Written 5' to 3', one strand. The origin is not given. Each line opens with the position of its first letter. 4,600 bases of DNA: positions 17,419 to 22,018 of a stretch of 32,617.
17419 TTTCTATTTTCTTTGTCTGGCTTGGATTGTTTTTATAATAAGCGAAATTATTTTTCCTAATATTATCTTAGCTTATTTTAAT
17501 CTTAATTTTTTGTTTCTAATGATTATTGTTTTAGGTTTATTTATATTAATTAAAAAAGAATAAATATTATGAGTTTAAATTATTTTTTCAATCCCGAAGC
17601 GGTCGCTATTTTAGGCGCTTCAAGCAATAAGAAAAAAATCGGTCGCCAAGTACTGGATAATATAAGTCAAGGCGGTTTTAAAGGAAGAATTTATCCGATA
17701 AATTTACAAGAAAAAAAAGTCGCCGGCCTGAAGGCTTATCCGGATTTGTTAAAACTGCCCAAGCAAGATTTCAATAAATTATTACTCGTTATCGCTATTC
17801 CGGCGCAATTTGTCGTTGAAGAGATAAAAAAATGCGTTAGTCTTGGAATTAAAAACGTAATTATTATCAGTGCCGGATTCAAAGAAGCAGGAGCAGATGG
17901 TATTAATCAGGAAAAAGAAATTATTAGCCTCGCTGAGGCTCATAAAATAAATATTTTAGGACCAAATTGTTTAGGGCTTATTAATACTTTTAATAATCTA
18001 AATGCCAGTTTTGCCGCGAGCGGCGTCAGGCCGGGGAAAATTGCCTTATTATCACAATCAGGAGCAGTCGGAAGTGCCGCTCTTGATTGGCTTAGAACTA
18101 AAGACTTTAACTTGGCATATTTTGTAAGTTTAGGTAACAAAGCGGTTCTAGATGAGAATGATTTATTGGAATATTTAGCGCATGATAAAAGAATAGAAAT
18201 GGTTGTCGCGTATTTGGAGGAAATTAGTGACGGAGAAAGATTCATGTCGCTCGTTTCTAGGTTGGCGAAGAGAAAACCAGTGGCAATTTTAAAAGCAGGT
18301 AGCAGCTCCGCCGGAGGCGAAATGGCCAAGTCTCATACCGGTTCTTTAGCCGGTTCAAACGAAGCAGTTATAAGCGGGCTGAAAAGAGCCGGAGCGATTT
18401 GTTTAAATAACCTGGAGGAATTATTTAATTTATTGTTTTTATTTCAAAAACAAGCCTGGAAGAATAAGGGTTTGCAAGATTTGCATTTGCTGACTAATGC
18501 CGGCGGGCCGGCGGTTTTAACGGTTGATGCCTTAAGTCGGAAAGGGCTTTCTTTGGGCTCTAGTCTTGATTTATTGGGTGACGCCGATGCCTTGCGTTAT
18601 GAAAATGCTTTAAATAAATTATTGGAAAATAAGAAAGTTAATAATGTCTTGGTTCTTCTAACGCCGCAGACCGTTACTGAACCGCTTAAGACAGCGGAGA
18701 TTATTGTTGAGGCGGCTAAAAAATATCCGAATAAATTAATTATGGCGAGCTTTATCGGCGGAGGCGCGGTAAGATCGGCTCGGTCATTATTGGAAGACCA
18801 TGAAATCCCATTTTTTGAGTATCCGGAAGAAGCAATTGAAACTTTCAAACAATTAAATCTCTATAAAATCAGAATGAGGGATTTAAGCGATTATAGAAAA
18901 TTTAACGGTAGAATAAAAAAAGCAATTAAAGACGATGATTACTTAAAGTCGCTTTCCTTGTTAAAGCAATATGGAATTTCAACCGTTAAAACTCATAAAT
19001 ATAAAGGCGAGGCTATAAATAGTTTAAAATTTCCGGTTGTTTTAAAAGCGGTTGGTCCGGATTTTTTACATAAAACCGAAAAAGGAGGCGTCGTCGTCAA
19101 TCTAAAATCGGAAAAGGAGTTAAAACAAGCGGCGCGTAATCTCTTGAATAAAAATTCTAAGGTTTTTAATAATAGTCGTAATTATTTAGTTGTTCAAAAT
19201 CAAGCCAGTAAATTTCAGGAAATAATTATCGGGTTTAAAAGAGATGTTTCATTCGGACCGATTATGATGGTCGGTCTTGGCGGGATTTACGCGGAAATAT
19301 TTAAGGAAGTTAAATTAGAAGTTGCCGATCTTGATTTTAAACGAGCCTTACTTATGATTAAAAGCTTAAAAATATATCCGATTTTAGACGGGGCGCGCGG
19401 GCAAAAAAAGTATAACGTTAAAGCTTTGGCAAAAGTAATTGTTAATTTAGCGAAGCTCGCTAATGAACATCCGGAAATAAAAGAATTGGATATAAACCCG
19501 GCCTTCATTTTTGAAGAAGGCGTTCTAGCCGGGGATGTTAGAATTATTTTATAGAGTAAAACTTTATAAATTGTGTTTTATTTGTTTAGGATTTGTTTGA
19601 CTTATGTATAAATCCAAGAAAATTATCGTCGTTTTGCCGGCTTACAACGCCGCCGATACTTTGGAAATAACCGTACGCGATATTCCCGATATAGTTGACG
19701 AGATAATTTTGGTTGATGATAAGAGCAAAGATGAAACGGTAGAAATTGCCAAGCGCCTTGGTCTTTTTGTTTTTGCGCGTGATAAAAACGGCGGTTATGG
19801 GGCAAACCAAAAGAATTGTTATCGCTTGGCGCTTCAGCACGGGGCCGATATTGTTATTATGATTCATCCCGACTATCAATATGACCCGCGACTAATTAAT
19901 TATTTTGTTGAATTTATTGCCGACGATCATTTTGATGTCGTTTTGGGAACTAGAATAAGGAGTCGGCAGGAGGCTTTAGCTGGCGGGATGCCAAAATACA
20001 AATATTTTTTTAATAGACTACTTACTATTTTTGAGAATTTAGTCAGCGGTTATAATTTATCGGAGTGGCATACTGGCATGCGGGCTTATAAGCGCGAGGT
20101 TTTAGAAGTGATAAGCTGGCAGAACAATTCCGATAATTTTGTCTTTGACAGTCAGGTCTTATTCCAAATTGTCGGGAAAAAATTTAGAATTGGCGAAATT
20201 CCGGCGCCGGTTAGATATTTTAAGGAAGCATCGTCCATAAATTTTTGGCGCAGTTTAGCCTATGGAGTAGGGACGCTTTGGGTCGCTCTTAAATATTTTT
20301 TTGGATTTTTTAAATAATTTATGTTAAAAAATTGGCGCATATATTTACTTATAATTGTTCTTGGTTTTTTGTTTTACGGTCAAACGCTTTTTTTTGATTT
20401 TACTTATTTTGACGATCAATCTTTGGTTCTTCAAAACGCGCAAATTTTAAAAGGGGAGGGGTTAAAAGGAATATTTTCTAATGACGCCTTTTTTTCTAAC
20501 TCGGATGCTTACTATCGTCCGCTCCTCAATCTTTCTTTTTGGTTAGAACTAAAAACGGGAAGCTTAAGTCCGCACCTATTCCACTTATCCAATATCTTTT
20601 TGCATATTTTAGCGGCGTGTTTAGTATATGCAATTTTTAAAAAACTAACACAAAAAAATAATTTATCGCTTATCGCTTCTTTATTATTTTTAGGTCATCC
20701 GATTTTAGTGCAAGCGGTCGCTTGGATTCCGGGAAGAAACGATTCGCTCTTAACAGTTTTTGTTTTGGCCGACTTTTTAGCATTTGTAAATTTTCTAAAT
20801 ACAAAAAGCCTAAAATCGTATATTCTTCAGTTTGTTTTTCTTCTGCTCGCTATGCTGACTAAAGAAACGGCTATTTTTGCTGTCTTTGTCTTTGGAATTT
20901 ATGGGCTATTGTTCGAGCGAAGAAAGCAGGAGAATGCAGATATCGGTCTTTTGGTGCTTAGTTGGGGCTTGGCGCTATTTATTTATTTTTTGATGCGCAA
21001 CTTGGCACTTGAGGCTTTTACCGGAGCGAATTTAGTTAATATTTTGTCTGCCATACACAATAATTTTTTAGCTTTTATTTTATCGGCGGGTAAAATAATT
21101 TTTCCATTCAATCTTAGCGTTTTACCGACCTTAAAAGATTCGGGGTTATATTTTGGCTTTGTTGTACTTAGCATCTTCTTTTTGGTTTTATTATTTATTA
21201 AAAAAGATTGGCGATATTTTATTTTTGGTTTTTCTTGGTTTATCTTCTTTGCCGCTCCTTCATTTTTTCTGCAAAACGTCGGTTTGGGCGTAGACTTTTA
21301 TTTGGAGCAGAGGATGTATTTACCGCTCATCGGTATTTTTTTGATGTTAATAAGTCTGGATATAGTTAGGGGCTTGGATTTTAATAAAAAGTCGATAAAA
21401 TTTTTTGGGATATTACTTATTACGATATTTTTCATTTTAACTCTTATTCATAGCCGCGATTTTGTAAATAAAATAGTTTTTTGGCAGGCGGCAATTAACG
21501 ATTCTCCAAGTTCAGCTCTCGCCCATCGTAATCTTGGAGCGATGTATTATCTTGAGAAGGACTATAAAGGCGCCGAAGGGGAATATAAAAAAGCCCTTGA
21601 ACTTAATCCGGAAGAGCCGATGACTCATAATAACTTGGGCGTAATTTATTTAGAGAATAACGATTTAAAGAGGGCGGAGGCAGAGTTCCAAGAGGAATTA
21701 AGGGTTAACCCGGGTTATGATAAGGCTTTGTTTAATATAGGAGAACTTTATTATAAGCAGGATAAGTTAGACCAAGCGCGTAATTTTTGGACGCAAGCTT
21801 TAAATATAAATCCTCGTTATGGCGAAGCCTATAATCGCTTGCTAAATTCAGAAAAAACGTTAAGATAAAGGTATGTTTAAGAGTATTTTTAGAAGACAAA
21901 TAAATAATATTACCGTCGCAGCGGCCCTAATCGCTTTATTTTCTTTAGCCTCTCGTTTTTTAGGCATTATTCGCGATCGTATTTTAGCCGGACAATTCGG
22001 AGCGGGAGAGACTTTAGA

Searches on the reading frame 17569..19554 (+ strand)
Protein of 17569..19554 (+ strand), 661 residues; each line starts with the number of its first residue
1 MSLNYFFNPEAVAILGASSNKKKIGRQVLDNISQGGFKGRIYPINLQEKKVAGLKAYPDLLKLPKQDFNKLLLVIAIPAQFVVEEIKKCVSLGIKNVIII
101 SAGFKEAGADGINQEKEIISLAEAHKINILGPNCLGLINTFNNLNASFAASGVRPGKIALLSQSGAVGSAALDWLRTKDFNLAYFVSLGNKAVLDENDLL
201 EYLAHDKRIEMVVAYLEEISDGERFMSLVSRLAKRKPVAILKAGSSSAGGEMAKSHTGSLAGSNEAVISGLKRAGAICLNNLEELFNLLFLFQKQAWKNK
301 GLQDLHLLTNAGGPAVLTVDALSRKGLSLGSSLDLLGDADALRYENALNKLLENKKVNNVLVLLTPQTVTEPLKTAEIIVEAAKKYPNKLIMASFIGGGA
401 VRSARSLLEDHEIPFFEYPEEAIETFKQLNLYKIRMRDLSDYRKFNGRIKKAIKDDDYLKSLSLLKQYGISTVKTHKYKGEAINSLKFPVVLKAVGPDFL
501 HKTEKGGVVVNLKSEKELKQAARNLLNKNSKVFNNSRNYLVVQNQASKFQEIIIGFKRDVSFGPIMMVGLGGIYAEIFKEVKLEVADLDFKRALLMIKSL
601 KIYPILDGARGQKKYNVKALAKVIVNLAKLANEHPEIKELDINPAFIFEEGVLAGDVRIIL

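Call 55: search_protein_families(library=pfam, proteins=[window:17569-19554:+], max_evalue=0.001)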
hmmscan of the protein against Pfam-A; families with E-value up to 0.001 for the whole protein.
window:17569-19554:+ (661 aa): 4 families
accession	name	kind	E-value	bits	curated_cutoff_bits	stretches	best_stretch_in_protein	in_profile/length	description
PF13549.11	ATP-grasp_5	-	1.6e-55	188.3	27.6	1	461-661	15-221/221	ATP-grasp domain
PF13607.11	Succ_CoA_lig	-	5.6e-47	159.4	27.4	1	155-289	1-135/138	Succinyl-CoA ligase like flavodoxin domain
PF13380.12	CoA_binding_2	-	4e-20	72.8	22.8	1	11-139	2-115/116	CoA binding domain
PF02629.25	CoA_binding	-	4.7e-08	34.1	22.3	1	10-103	4-97/97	CoA binding domain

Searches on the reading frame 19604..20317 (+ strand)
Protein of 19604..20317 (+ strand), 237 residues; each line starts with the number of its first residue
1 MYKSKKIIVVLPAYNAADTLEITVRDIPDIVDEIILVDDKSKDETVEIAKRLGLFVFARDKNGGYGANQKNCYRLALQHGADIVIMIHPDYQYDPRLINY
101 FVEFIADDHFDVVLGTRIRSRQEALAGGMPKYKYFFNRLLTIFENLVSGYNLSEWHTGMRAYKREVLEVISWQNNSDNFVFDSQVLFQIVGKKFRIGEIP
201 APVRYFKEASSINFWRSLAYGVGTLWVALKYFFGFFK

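Call 55: search_protein_families(library=pfam, proteins=[window:19604-20317:+], max_evalue=0.001)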
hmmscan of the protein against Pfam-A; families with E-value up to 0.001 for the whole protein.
window:19604-20317:+ (237 aa): 1 family
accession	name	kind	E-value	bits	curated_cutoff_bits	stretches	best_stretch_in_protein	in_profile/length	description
PF00535.33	Glycos_transf_2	-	3.5e-23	82.8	23.3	1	9-169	2-166/168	Glycosyl transferase family 2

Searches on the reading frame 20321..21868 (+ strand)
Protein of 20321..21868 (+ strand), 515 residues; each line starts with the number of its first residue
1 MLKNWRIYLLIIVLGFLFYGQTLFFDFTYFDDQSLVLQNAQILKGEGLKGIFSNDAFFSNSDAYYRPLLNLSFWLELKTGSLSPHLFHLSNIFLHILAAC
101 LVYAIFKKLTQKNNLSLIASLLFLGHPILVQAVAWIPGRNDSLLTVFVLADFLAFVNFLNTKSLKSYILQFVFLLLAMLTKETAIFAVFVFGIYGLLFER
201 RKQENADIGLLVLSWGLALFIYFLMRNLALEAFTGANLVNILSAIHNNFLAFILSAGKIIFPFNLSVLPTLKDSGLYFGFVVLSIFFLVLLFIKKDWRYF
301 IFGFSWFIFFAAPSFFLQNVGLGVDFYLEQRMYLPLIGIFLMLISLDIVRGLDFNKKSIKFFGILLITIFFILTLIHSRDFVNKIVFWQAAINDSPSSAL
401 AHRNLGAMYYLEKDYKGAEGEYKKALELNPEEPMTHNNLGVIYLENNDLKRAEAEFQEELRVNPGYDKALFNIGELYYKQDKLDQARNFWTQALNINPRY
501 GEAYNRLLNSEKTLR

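Call 70: search_protein_families(library=pfam, proteins=[window:20321-21868:+], max_evalue=0.00001)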
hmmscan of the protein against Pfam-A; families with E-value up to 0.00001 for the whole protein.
window:20321-21868:+ (515 aa): 11 families
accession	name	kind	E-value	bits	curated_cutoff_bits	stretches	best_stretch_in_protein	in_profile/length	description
PF07719.23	TPR_2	-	7.4e-20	69.8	27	2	468-499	2-33/34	Tetratricopeptide repeat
PF00515.34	TPR_1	-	2.6e-17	62.3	27.8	1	468-500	2-34/34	Tetratricopeptide repeat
PF13414.12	TPR_11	-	3e-15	56.1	26.8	1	406-446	1-41/42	TPR repeat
PF13431.12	TPR_17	-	1.3e-14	53.6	24.4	1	422-453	2-33/34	Tetratricopeptide repeat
PF13424.12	TPR_12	-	5e-13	49.5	30.1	0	399-461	3-73/77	Tetratricopeptide repeat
PF13432.12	TPR_16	-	1.1e-11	45.4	32.7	0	439-487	3-51/65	Tetratricopeptide repeat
PF14559.12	TPR_19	-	3.2e-11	43.8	25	0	411-457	3-49/68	Tetratricopeptide repeat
PF13181.12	TPR_8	-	1e-09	38.2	25.7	0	468-499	2-33/34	Tetratricopeptide repeat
PF13231.12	PMT_2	-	1.3e-08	35.7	26.1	1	91-221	28-155/160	Dolichyl-phosphate-mannose-protein mannosyltransferase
PF13428.12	TPR_14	-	2.3e-07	31.3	23.5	0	402-440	4-42/44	Tetratricopeptide repeat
PF13176.12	TPR_7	-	3.3e-06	27.2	27.9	0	469-499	1-31/36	Tetratricopeptide repeat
